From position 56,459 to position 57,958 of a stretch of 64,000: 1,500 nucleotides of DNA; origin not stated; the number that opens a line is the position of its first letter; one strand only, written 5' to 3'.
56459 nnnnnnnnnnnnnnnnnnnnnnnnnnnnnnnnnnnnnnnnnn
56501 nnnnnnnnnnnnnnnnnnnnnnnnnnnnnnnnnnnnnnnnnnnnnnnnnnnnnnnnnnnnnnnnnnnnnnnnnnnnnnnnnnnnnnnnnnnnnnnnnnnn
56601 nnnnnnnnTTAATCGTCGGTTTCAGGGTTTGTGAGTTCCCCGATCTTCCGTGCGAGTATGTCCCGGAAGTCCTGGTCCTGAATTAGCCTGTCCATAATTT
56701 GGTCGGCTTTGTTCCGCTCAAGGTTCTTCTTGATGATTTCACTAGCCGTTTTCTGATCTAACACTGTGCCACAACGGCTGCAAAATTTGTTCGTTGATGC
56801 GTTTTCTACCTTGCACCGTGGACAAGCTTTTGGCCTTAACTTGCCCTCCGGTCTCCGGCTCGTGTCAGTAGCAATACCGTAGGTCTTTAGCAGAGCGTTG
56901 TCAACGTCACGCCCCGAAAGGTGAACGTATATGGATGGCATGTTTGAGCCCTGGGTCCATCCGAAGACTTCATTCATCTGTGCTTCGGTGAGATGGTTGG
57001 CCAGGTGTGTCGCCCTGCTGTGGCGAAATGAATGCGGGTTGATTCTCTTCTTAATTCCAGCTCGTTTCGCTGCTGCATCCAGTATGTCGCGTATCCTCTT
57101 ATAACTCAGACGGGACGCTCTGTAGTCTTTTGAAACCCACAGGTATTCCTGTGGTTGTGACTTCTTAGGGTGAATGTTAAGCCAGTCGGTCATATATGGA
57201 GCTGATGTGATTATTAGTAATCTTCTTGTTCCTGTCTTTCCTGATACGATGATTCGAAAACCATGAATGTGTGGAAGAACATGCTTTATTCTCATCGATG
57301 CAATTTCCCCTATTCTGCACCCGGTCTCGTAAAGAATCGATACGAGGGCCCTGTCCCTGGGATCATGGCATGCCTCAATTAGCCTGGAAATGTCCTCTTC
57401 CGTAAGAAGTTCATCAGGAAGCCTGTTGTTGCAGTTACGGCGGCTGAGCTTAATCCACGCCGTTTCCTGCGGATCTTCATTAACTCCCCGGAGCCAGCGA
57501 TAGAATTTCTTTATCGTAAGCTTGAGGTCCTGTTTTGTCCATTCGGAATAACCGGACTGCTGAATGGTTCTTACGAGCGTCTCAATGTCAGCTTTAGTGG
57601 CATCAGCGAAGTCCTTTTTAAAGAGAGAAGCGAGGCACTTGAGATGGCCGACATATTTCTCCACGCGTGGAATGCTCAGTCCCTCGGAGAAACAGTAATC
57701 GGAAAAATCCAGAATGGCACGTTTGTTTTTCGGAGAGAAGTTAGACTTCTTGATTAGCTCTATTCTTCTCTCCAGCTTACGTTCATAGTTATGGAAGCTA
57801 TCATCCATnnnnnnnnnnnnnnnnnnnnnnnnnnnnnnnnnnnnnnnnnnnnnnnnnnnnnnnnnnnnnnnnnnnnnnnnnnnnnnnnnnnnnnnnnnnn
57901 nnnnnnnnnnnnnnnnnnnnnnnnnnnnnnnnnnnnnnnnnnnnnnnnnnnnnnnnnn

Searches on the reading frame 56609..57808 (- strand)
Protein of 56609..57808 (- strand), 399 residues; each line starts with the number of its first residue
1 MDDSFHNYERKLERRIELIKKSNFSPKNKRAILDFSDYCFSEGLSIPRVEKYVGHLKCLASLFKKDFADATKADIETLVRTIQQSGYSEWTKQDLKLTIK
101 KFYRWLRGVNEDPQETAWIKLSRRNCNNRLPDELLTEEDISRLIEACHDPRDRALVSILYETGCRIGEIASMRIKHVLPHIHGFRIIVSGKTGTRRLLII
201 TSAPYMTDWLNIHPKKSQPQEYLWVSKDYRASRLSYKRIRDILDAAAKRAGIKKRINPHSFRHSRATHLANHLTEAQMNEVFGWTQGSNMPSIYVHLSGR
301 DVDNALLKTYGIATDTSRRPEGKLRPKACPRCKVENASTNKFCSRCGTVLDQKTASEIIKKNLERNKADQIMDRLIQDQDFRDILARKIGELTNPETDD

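Call 4: search_protein_families(library=pfam, proteins=[window:56609-57808:-], max_evalue=0.1)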
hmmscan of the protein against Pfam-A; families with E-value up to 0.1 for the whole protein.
window:56609-57808:- (399 aa): 13 families
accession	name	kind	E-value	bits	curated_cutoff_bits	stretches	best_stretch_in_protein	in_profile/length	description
PF00589.27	Phage_integrase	-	3.6e-29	102.2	27.1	1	135-298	3-169/172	Phage integrase family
PF12773.13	DZR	-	0.00025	21.6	27.3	1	329-351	1-23/45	Double zinc ribbon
PF13240.11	Zn_Ribbon_1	-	0.00052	20.2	25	1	329-349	2-22/23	zinc-ribbon domain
PF11917.13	DUF3435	-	0.0025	17.3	25.8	1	231-294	170-235/418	Protein of unknown function (DUF3435)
PF08271.17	Zn_Ribbon_TF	-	0.0039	17.2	29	1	329-354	3-33/43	TFIIB zinc-binding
PF13248.11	Zn_ribbon_3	-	0.0055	16.6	27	1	328-350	4-26/26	zinc-ribbon domain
PF13495.12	Phage_int_SAM_4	-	0.014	16.2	27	0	34-106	4-78/85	Phage integrase, N-terminal SAM-like domain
PF02899.23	Phage_int_SAM_1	-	0.019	15.6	22.3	1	49-106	19-79/83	Phage integrase, N-terminal SAM-like domain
PF17032.10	Zn_ribbon_15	-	0.041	15.1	28.9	0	326-347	52-73/73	zinc-ribbon family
PF20121.4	DUF6511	-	0.055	14.3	28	0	63-83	28-48/69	Family of unknown function (DUF6511)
PF09297.16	Zn_ribbon_NUD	-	0.06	13.5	24.8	1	338-350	1-13/32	NADH pyrophosphatase zinc ribbon domain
PF16145.10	DUF4853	-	0.071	13.6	34.8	0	216-261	44-89/135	Domain of unknown function (DUF4853)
PF18912.6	DZR_2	-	0.075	13.3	27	0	326-350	7-46/56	Double zinc ribbon domain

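Call 5: search_protein_families(library=padloc, proteins=[window:56609-57808:-], max_evalue=0.1)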
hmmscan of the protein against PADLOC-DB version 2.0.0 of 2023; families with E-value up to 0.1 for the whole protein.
window:56609-57808:- (399 aa): 0 families

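Call 6: search_protein_families(library=ncbifam, proteins=[window:56609-57808:-], max_evalue=0.1)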
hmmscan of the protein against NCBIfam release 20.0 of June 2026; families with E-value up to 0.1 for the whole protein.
window:56609-57808:- (399 aa): 12 families
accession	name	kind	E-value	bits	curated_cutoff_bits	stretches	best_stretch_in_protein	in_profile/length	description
NF040815.2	recomb_XerA_Arch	equivalog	2.8e-34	118.9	220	1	35-285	3-243/263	site-specific tyrosine recombinase/integron integrase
TIGR02225.1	recomb_XerD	equivalog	1.9e-31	109.5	329.6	1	42-306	11-283/290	site-specific tyrosine recombinase XerD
NF001399.0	PRK00283.1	subfamily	2e-28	99.5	279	1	42-274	20-260/300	tyrosine recombinase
TIGR02224.1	recomb_XerC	equivalog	7.2e-28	97.8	335.15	1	45-275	14-255/295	tyrosine recombinase XerC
TIGR02249.1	integrase_gron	subfamily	3.8e-14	52.8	265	2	226-285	229-289/315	integron integrase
NF002331.0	PRK01287.1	subfamily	1.3e-12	47.4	371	1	90-270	98-285/365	site-specific tyrosine recombinase XerC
NF003462.0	PRK05084.1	equivalog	7.3e-11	41.4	267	1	150-307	195-354/360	tyrosine recombinase XerS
NF007370.0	PRK09870.1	subfamily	9e-08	32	221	1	132-274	10-156/200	tyrosine-type DNA invertase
NF011946.0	PRK15417.1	equivalog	3.5e-07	29.7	435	1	121-201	104-181/337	integron integrase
NF011149.0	PRK14559.1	equivalog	0.00032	19.6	374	1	329-361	4-36/642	serine/threonine phosphatase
NF007371.0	PRK09871.1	subfamily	0.0054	16.3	222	1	151-277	27-154/198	tyrosine-type DNA invertase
NF053632.1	heli_RadD_YejH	equivalog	0.04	12.2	720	1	321-365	424-466/573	DNA repair helicase RadD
